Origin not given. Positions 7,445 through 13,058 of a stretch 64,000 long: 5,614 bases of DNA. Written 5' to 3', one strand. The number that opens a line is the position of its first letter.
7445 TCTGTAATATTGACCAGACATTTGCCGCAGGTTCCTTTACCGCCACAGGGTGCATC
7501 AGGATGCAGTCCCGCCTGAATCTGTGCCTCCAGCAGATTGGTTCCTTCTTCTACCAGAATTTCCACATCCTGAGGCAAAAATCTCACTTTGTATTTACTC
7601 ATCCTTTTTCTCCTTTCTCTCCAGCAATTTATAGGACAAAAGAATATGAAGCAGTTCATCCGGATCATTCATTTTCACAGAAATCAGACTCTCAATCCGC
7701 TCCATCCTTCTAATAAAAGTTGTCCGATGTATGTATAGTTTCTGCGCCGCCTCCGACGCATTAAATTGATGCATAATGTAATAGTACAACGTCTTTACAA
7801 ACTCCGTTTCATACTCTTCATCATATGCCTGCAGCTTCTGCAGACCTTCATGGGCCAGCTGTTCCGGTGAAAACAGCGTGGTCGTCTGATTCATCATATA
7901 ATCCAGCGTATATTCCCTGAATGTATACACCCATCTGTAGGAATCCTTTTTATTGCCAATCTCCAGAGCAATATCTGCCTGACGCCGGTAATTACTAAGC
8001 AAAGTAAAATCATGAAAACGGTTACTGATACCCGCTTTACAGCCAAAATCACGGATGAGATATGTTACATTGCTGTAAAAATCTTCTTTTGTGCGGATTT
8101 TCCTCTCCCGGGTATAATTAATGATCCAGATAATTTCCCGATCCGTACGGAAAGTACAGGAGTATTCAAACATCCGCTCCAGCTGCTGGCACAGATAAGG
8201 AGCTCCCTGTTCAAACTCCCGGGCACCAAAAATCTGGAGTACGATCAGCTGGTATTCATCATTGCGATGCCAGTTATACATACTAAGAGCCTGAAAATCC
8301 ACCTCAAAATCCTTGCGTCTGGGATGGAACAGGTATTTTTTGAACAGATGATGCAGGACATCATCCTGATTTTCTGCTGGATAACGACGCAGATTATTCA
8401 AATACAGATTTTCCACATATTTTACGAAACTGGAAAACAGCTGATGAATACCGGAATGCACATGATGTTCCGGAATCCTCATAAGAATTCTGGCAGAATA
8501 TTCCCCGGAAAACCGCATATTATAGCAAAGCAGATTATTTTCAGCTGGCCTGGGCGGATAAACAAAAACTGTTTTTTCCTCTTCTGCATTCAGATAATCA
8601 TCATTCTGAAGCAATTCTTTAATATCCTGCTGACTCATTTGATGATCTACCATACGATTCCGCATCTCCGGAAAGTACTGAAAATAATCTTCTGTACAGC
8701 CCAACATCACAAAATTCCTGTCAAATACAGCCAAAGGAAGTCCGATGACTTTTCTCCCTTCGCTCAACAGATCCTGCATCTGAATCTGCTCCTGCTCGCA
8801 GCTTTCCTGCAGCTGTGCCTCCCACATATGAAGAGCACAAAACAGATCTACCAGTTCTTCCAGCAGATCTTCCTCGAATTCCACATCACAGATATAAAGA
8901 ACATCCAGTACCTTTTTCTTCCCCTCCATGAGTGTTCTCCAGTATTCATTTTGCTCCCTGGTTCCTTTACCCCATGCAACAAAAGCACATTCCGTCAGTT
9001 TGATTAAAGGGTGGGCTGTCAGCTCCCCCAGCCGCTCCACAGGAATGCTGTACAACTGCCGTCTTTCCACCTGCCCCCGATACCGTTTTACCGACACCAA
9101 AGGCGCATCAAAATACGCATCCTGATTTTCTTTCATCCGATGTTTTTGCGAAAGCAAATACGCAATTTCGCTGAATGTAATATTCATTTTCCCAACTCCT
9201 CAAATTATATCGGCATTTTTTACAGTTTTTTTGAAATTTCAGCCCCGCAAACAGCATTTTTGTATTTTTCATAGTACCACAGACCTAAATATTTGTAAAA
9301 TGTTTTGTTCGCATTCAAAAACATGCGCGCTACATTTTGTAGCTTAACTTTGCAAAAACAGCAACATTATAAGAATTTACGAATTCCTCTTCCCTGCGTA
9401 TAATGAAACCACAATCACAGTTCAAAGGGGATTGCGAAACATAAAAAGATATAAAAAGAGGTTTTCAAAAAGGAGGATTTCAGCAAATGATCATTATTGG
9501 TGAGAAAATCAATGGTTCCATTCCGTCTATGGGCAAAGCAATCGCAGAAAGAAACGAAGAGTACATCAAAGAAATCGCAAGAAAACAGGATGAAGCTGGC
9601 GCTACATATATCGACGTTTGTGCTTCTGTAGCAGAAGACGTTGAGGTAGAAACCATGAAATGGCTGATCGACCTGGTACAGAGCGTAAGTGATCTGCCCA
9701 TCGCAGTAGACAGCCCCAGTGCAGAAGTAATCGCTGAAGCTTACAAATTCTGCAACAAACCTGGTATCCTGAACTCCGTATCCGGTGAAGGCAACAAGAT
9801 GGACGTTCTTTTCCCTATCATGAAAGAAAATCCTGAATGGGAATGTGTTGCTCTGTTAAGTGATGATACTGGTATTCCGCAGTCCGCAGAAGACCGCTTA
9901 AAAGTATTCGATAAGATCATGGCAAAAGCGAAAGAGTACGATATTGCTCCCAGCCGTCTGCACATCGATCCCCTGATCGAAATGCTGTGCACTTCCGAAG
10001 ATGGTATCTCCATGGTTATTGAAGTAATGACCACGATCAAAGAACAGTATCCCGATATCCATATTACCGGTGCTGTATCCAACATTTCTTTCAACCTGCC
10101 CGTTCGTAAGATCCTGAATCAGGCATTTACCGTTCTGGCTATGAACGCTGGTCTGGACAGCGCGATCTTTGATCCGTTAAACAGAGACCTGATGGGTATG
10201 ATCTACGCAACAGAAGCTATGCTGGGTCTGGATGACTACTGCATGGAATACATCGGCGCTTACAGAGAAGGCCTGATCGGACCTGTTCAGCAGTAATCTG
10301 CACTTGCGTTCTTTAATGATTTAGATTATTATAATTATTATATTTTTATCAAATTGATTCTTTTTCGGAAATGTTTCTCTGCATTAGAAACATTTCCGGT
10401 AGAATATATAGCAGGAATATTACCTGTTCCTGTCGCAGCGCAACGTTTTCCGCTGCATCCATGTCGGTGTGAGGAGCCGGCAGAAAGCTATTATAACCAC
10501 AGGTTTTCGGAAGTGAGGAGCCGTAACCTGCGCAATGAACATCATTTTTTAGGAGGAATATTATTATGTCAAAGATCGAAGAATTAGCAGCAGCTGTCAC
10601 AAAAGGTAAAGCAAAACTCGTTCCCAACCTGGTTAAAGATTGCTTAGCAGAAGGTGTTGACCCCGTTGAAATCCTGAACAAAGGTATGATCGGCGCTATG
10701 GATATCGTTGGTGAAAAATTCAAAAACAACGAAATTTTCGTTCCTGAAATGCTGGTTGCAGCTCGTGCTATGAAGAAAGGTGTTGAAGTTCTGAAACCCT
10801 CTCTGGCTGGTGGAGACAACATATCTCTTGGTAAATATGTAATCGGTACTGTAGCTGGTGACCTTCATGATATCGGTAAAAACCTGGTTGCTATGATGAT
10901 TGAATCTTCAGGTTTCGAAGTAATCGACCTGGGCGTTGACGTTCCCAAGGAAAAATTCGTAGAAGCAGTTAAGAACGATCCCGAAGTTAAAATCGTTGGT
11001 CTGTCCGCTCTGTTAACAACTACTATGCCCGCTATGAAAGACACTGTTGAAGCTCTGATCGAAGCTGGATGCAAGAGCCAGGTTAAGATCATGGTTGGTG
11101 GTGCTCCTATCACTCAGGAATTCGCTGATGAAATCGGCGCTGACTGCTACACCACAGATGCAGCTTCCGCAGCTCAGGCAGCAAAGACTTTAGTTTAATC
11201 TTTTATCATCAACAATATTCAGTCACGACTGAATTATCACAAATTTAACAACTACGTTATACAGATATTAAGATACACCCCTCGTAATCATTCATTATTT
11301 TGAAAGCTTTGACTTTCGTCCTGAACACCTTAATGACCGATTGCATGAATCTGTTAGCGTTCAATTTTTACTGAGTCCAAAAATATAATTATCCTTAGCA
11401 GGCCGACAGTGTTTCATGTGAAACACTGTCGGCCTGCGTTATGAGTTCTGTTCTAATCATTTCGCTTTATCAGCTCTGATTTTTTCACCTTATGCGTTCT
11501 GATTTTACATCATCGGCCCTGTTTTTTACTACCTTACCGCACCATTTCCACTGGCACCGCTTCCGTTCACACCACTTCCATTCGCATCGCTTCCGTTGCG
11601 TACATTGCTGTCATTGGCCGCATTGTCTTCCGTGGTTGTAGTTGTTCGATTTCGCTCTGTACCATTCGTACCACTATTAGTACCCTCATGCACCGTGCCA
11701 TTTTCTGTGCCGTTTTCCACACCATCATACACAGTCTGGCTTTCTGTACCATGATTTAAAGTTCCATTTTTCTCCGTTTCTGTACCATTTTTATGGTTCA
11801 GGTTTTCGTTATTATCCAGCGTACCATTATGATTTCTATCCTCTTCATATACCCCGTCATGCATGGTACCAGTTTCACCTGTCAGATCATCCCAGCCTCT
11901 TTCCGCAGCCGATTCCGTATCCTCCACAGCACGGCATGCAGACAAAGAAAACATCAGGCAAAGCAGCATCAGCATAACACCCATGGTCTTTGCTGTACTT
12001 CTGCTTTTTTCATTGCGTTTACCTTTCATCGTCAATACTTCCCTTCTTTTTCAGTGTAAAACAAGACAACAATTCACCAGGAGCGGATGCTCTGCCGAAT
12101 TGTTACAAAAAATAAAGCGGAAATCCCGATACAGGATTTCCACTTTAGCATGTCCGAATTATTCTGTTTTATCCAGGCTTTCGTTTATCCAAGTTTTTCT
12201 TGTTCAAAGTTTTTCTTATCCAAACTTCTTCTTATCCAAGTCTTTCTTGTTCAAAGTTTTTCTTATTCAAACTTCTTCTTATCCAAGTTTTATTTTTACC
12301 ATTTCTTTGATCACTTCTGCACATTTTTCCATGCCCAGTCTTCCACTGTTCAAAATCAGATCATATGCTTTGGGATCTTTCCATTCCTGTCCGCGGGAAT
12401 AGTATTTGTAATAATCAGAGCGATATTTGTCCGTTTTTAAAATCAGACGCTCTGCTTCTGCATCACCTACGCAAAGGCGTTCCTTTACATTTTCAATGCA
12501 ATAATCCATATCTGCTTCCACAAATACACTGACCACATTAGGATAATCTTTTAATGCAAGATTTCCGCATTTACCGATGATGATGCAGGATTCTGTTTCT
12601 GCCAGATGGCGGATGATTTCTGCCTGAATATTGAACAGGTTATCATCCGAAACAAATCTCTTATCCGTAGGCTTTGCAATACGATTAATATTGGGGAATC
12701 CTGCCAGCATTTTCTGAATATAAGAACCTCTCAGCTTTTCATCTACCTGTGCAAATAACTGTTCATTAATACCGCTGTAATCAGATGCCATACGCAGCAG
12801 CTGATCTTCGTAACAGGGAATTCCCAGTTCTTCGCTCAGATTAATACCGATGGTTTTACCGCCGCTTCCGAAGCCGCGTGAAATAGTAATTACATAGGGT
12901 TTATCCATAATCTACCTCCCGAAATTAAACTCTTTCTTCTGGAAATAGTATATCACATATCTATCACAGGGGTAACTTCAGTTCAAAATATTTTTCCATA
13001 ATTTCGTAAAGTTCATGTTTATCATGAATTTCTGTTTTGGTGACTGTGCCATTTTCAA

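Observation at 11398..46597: Exceptionally dense parS cluster: 6 perfect and 5 near-perfect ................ sites in 35 kb beside oriC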

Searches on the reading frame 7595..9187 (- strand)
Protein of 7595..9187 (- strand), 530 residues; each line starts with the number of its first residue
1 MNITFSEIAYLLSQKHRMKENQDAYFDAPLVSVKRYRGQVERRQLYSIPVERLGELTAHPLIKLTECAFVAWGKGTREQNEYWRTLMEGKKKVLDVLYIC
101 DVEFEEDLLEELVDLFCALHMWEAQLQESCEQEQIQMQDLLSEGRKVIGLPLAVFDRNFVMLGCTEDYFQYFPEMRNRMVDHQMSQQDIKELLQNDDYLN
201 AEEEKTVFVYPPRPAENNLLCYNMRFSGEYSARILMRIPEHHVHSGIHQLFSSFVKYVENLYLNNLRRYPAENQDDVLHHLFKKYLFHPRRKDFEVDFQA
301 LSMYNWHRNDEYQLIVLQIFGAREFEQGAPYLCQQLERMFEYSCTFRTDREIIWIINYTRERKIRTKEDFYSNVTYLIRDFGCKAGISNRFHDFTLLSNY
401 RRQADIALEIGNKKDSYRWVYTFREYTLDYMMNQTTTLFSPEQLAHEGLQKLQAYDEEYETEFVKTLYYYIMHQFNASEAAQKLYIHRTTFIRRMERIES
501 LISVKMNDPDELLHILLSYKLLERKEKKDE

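Call 18: search_protein_families(library=pfam, proteins=[window:7595-9187:-], max_evalue=0.00001)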
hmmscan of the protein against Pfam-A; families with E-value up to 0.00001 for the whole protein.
window:7595-9187:- (530 aa): 1 family
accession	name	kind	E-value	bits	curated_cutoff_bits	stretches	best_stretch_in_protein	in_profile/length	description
PF13556.12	HTH_30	-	1.4e-14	54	27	1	464-520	2-58/59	PucR C-terminal helix-turn-helix domain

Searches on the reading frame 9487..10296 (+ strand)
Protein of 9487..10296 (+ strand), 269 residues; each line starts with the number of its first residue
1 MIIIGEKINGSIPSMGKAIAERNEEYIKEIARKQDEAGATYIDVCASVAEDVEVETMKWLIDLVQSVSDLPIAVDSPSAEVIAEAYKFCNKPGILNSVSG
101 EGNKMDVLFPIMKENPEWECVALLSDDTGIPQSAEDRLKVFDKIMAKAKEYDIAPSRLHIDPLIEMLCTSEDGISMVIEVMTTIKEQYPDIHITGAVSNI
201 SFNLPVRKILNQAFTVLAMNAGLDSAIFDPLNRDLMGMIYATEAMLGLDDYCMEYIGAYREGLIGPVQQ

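Call 18: search_protein_families(library=pfam, proteins=[window:9487-10296:+], max_evalue=0.00001)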
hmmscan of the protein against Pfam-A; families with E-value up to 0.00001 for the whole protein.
window:9487-10296:+ (269 aa): 1 family
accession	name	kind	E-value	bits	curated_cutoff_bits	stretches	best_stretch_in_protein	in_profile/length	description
PF00809.28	Pterin_bind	-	1.3e-17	64.7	25.5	1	26-227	22-242/244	Pterin binding enzyme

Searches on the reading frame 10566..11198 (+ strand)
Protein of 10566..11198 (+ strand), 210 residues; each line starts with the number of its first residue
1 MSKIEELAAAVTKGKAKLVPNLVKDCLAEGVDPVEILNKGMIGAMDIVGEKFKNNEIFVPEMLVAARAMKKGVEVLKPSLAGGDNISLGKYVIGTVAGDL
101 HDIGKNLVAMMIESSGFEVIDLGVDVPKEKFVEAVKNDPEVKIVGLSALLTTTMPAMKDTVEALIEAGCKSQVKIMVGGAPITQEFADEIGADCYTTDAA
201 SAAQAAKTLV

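Call 18: search_protein_families(library=pfam, proteins=[window:10566-11198:+], max_evalue=0.00001)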
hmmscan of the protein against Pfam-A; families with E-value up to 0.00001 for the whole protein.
window:10566-11198:+ (210 aa): 2 families
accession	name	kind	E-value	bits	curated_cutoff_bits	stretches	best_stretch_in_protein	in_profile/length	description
PF02310.24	B12-binding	-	6.3e-27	94.3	32.1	1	90-200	2-117/121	B12 binding domain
PF02607.22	B12-binding_2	-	4.8e-23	81.6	23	1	4-77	2-74/74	B12 binding domain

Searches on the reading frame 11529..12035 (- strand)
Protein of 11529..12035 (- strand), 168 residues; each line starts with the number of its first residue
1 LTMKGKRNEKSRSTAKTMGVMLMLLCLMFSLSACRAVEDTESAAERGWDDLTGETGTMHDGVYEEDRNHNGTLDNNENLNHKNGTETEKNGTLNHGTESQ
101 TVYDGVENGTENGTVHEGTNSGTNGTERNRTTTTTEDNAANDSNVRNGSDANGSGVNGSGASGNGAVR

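Call 18: search_protein_families(library=pfam, proteins=[window:11529-12035:-], max_evalue=0.00001)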
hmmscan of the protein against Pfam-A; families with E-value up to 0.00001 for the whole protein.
window:11529-12035:- (168 aa): 0 families

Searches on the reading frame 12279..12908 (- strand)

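Call 19: search_protein_families(library=pfam, proteins=[window:12279-12908:-], max_evalue=0.00001)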
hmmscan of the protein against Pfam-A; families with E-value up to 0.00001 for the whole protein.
window:12279-12908:- (209 aa): 1 family
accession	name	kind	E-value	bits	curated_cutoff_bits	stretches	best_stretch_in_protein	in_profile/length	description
PF13189.12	Cytidylate_kin2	-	7.4e-48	163.5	28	1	6-189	1-175/176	Cytidylate kinase-like family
